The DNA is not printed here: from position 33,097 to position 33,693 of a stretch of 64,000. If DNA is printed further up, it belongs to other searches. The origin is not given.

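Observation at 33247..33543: Remnant of a Y-family (DinB-like) polymerase gene directly downstream of lexA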

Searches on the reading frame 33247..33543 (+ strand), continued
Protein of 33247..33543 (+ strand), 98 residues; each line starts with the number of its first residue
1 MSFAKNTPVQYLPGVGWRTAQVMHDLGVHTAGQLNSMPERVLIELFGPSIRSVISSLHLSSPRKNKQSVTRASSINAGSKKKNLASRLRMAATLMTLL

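Call 17: find_encoding_contigs(protein=P0007, flank=5000, max_places=2)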
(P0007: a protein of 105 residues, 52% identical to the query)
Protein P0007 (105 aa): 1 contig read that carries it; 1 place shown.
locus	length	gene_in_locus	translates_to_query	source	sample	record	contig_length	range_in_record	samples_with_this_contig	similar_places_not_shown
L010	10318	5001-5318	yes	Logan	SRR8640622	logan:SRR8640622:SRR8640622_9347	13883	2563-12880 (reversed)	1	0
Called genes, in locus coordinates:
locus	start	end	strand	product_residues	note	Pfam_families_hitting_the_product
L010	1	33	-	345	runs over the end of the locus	?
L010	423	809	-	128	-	PF10518:TAT_signal (weak)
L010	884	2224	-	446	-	PF08245:Mur_ligase_M, PF02875:Mur_ligase_C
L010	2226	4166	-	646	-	PF00082:Peptidase_S8, PF00041:fn3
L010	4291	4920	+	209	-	PF01726:LexA_DNA_bind, PF00717:Peptidase_S24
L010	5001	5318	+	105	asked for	PF21999:IMS_HHH_1 (weak)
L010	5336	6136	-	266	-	PF13482:RNase_H_2, PF10108:DNA_pol_B_exo2 (faint)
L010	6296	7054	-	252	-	PF12705:PDDEXK_1, PF01930:Cas_Cas4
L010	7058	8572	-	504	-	PF08014:MATCAP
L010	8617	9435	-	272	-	PF03816:LytR_cpsA_psr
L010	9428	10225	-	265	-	-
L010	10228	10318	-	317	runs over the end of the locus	PF03133:TTL (faint), PF08443:RimK, PF14397:ATPgrasp_ST (faint), PF14398:ATPgrasp_YheCD (faint), PF02955:GSH-S_ATP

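Call 18: predict_structure(alignment_id=A1)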
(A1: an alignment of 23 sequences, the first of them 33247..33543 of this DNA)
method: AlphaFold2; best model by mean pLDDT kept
length: 98 residues; sequences in the alignment: 23
mean_pLDDT: 72.9   pTM: 0.48
mean pLDDT of the five models: 72.9, 72.8, 72.3, 71.8, 71.6
residues with pLDDT >= 90: 18; 70-90: 37; 50-70: 28; < 50: 15
segments of 3 or more residues with pLDDT < 50: 67-79
pLDDT, mean of each block of 10 residues (from residue 1): 84 90 92 88 88 77 49 45 58 56
secondary structure, 60 per line:
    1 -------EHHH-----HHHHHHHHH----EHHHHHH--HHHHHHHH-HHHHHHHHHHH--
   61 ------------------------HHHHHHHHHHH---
elements in order: H17-25 H31-36 H39-46 H48-58 H85-95

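Call 23: search_protein_representatives(alignment_id=A1)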
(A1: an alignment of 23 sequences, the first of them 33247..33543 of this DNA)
Query: 23 sequences, 96 profile positions. Proteins with E-value up to 0.001 (for the whole library): 116; up to 1e-10: 30; up to 1e-30: 6. The best 116 are listed.
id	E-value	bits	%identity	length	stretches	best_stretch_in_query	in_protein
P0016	9.6e-38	144.3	-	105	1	1-96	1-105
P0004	1.8e-36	140.2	-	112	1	1-94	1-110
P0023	1.1e-35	137.7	-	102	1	1-96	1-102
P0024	3.2e-34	133.0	-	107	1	1-96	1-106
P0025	5.3e-33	129.1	-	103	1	1-96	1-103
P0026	3.7e-31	123.2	-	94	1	1-96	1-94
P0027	3.1e-30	120.2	-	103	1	1-95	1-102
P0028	4.2e-28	113.4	-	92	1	1-94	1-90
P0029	4.1e-26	107.0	-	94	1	1-96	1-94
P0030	7.5e-26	106.2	-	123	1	3-95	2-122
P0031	2.9e-25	104.3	-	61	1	1-58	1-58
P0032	5.8e-24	100.1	-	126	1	2-96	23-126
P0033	8.9e-23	96.3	-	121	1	1-96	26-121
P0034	2.4e-22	94.9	-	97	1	2-96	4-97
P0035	3.6e-21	91.1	-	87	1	4-82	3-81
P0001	6.3e-21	90.4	-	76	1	23-96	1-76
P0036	8.6e-21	89.9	-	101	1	1-96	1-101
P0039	8.9e-18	80.3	-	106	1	6-96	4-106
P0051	7.3e-09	51.7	-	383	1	3-77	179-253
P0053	3.2e-08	49.7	-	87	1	5-56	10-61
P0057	9.6e-08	48.1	-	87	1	9-58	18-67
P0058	1.4e-07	47.6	-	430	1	2-49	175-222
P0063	1.6e-06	44.2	-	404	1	3-47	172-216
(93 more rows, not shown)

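Call 24: fold_search(model_id=the predicted structure, library=pdb)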
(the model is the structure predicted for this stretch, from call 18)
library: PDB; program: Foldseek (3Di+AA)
matches with E <= 10: 275; with E <= 0.001: 0
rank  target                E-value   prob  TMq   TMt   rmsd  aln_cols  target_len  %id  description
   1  4r8u_B                1.2e-02  1.00  0.52  0.16   3.6        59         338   24  S-SAD structure of DINB-DNA Complex (released 2015-01-14)
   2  4ir1_A                1.2e-02  1.00  0.51  0.15   3.7        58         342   24  Polymerase-DNA Complex (released 2013-04-10)
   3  4r8u_A                1.6e-02  1.00  0.52  0.16   3.6        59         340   24  S-SAD structure of DINB-DNA Complex (released 2015-01-14)
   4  3gv8_B                2.3e-02  0.99  0.50  0.14  15.8        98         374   13  Human DNA polymerase iota in complex with T template DNA and incoming dGTP (released 2009-06-02)
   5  6jup_A                2.5e-02  1.00  0.50  0.15   3.6        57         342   24  Mutant PolIV-DNA incoming nucleotide complex (released 2020-02-19)
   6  4dez                  2.7e-02  1.00  0.46  0.21   1.5        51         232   29  Structure of MsDpo4 (released 2012-08-22)
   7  3gv5_B                2.7e-02  0.99  0.49  0.13  16.9       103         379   14  Human DNA polymerase iota in complex with T template DNA and incoming ddADP (released 2009-06-02)
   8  4fs1_A                2.8e-02  0.99  0.50  0.14  15.8        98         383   13  Base pairing mechanism of N2,3-ethenoguanine with dTTP by human polymerase iota (released 2012-08-29)
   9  3gv7_B                3.0e-02  1.00  0.50  0.14   3.1        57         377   18  Human DNA polymerase iota in complex with T template DNA and incoming dTTP (released 2009-06-02)
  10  3osn_A                3.0e-02  0.98  0.47  0.13  15.8        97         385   16  Structural Basis for Proficient Incorporation of dTTP Opposite O6-Methylguanine by Human DNA Polymerase Iota (released 2010-10-20)
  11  9drc_A                3.0e-02  0.98  0.47  0.14  15.7        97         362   16  Ternary substrate complex of DNA polymerase iota R71A mutant with DNA (template A) and dTTP (released 2025-07-09)
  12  5kt2_A                3.3e-02  1.00  0.47  0.13   1.2        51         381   20  Teranry complex of human DNA polymerase iota(26-445) inserting dCMPNPP opposite template G in the presence of Mg2+ (released 2016-08-31)
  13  2fln_A                3.3e-02  1.00  0.41  0.12   2.3        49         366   24  binary complex of catalytic core of human DNA polymerase iota with DNA (template A) (released 2006-12-05)
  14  3ngd_A                3.5e-02  0.99  0.49  0.14  16.1       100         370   15  Structural Basis for Proficient Incorporation of dTTP Opposite O6-methylguanine by Human DNA Polymerase Iota (released 2010-10-20)
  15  3epi_A                3.5e-02  0.98  0.49  0.14  15.8        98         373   12  Structure of Human DNA Polymerase Iota complexed with N2-ethylguanine and incoming TTP (released 2008-12-16)
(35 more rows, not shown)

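Call 30: search_protein_families(library=pfam, proteins=[P0051, P0053], max_evalue=0.001)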
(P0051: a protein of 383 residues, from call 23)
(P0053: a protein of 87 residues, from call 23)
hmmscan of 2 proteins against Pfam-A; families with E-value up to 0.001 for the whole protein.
P0051 (383 aa): 3 families
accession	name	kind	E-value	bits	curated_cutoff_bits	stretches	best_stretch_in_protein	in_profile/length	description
PF00817.25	IMS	-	2.1e-40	138.5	23.2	1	16-160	3-147/148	impB/mucB/samB family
PF11799.13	IMS_C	-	6.8e-11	43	20.7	1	248-349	2-101/109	impB/mucB/samB family C-terminal domain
PF21999.2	IMS_HHH_1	-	5.5e-07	30.4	27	1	188-237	3-53/53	DNA polymerase-iota, thumb domain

P0053 (87 aa): 2 families
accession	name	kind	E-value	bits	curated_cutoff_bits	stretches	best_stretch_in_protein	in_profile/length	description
PF14520.12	HHH_5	-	0.00048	21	27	1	14-41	4-31/57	Helix-hairpin-helix domain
PF21999.2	IMS_HHH_1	-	0.00099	20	27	0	17-53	3-39/53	DNA polymerase-iota, thumb domain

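Call 43: list_cluster_members(proteins=[P0051, P0029, P0036, P0033, P0039, P0053, P0057, P0025, P0030, P0058])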
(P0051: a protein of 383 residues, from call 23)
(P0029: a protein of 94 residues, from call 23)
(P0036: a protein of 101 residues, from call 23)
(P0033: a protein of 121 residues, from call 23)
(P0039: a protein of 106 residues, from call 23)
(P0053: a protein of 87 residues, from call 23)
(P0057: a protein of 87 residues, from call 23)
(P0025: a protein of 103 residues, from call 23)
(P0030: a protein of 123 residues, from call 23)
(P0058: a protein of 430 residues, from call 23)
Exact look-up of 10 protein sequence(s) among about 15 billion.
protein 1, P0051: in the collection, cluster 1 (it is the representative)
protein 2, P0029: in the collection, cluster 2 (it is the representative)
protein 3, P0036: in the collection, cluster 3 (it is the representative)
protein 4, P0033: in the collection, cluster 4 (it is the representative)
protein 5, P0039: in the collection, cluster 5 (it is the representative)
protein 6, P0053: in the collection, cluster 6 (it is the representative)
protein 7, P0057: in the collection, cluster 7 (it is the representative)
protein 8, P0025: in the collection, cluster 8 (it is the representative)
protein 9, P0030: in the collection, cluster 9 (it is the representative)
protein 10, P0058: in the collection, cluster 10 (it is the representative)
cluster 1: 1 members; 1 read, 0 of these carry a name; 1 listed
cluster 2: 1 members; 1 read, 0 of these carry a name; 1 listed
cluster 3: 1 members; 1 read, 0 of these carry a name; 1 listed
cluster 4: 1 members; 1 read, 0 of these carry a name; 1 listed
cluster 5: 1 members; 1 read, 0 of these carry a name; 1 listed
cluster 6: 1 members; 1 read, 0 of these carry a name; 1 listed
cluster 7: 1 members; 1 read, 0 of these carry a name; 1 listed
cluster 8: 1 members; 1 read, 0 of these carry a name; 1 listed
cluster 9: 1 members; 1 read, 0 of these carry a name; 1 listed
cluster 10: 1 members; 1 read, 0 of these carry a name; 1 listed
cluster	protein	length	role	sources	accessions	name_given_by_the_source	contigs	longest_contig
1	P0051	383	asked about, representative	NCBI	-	-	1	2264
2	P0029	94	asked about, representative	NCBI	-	-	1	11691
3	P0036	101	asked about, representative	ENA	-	-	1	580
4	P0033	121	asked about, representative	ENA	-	-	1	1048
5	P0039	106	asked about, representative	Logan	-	-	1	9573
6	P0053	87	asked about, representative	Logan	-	-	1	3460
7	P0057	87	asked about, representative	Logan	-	-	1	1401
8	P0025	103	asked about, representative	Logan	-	-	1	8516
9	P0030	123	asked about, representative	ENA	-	-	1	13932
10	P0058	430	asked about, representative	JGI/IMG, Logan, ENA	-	-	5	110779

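Call 44: find_related_loci(query=A2, collection=genome_contigs, flank=6000)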
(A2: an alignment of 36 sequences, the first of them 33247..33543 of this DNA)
Query A2 (98 aa) in genome_contigs; peptide patterns used: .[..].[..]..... (x = any residue, [..] = any of these).
39 stretches matched a pattern; 24 encode a relative of the query (tblastn E <= 1e-3); 24 distinct loci.
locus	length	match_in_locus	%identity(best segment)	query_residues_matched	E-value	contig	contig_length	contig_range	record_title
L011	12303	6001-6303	55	1-97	4e-35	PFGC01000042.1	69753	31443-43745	MAG: Candidatus Kerfeldbacteria bacterium CG15_BIG_FIL_POST_REV_8_21_14_020_45_12 CG15_8_21_14_0.20_scaffold_84_c, whole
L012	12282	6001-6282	61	1-98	2e-34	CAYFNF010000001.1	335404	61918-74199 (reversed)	MAG TPA_asm: uncultured Gammaproteobacteria bacterium isolate ERP019367_co2_140 genome assembly, contig: NODE_21_length_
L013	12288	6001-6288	52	1-98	1e-31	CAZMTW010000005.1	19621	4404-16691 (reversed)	MAG TPA_asm: uncultured Gammaproteobacteria bacterium isolate SRP118108_co1_66 genome assembly, contig: NODE_2031_length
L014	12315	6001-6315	49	1-98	9e-32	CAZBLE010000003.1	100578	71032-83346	MAG TPA_asm: uncultured Gammaproteobacteria bacterium isolate SRP278252_co1_298 genome assembly, contig: NODE_208_length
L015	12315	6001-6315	50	1-98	2e-29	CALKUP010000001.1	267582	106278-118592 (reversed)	MAG TPA_asm: uncultured bacterium isolate SRR6231170_bin.100_CONCOCT_v1.1_MAG genome assembly, contig: ERZ650281.3, whol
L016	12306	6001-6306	47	1-98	1e-26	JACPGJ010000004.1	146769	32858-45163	MAG: Candidatus Kerfeldbacteria bacterium isolate NC_groundwater_384_Ag_B-0.1um_43_17 GD18-4_B1_scaffold_460420, whole g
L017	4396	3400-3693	46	1-98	6e-25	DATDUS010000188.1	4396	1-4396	MAG TPA_asm: Patescibacteria group bacterium isolate SMAG_U8064 k141_414803, whole genome shotgun sequence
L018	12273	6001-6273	46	1-98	7e-24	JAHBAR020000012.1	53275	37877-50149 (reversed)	MAG: Candidatus Kerfeldbacteria bacterium isolate AQU-08 c_000000037071, whole genome shotgun sequence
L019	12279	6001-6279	44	1-98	7e-22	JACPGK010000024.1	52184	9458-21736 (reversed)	MAG: Candidatus Kerfeldbacteria bacterium isolate NC_groundwater_385_Ag_B-0.1um_43_29 GD18-4_B1_scaffold_1107807, whole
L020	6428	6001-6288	42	1-97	9e-20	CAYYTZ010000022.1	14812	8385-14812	MAG TPA_asm: uncultured Gammaproteobacteria bacterium isolate SRP011637_co1_72 genome assembly, contig: NODE_1351_length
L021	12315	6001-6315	36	1-98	7e-19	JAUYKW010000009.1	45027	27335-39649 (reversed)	MAG: bacterium isolate C24_metabat.bin.218 C24_k141_334502, whole genome shotgun sequence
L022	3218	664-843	55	1-58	1e-18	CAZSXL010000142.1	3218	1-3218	MAG TPA_asm: uncultured Gammaproteobacteria bacterium isolate SRP302447_co1_140 genome assembly, contig: NODE_93822_leng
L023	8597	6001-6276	38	1-98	3e-18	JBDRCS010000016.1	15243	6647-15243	MAG: Patescibacteria group bacterium isolate MEGAHIT-group-1.195 k141_8953484, whole genome shotgun sequence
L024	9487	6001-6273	38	1-98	9e-18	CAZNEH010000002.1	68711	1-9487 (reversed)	MAG TPA_asm: uncultured Gammaproteobacteria bacterium isolate SRP167671_co2_232 genome assembly, contig: NODE_475_length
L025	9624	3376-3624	34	6-98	2e-17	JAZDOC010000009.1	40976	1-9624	MAG: Patescibacteria group bacterium isolate MEGAHIT-group-0.747 k141_355252, whole genome shotgun sequence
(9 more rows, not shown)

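Call 46: find_encoding_contigs(protein=P0053, flank=4000, max_places=2)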
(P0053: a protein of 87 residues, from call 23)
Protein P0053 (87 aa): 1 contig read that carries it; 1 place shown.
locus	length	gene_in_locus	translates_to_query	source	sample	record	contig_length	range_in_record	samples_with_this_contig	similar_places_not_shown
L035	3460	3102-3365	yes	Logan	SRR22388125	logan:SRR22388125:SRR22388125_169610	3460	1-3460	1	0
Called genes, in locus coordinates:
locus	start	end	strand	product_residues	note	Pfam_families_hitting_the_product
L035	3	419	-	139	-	?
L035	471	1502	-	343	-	-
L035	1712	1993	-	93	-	-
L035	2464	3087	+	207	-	PF01726:LexA_DNA_bind, PF00717:Peptidase_S24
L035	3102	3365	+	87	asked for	-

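Call 47: find_encoding_contigs(protein=P0051, flank=4000, max_places=2)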
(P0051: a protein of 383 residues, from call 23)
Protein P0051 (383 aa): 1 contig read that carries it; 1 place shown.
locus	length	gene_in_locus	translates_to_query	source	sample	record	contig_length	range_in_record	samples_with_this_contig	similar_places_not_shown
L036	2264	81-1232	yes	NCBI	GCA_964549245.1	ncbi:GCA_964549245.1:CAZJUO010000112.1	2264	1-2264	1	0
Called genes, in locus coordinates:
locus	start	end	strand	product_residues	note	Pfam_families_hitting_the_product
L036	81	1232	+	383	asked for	PF00817:IMS, PF21999:IMS_HHH_1 (weak), PF11799:IMS_C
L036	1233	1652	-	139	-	PF00814:TsaD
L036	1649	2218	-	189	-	-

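Call 48: find_encoding_contigs(protein=P0058, flank=4000, max_places=2)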
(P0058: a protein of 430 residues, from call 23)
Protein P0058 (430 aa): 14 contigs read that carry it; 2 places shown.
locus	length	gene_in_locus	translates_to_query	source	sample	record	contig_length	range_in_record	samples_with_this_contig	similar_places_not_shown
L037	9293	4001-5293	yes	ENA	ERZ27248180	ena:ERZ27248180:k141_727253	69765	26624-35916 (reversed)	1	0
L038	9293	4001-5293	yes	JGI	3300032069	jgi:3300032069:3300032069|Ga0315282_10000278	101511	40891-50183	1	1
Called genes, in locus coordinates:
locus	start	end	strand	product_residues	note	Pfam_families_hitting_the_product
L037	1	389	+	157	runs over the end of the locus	-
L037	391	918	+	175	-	PF07963:N_methyl (weak)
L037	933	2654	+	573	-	-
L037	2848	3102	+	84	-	-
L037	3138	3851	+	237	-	PF23023:Anti-Pycsar_Apyc1, PF00753:Lactamase_B, PF12706:Lactamase_B_2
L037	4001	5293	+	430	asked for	PF00817:IMS, PF11798:IMS_HHH (weak), PF21999:IMS_HHH_1, PF11799:IMS_C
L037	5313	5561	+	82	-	PF20114:DUF6504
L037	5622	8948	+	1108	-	PF02811:PHP, PF07733:DNA_pol3_alpha, PF17657:DNA_pol3_finger, PF14579:HHH_6, PF01336:tRNA_anti-codon (weak)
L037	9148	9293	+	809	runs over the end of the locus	-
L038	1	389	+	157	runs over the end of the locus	-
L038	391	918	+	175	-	PF07963:N_methyl (weak)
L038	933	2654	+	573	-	-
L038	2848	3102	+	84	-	-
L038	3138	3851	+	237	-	PF23023:Anti-Pycsar_Apyc1, PF00753:Lactamase_B, PF12706:Lactamase_B_2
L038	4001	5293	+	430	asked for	PF00817:IMS, PF11798:IMS_HHH (weak), PF21999:IMS_HHH_1, PF11799:IMS_C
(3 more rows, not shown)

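Call 49: find_encoding_contigs(protein=P0063, flank=4000, max_places=2)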
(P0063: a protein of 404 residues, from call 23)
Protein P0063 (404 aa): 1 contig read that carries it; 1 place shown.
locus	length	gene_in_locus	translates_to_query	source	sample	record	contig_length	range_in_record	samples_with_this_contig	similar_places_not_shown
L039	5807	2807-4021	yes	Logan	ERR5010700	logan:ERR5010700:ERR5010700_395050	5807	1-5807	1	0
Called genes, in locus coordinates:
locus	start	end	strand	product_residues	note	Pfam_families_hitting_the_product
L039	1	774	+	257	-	?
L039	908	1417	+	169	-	PF00691:OmpA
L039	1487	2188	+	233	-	PF07719:TPR_2 (faint), PF13181:TPR_8 (faint), PF13428:TPR_14 (faint), PF13432:TPR_16 (faint), PF13525:YfiO (faint), PF00515:TPR_1 (faint), PF12895:ANAPC3 (weak), PF13174:TPR_6, +1 more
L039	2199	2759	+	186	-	-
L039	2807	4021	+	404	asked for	PF00817:IMS, PF11798:IMS_HHH, PF21999:IMS_HHH_1 (weak), PF11799:IMS_C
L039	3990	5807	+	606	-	?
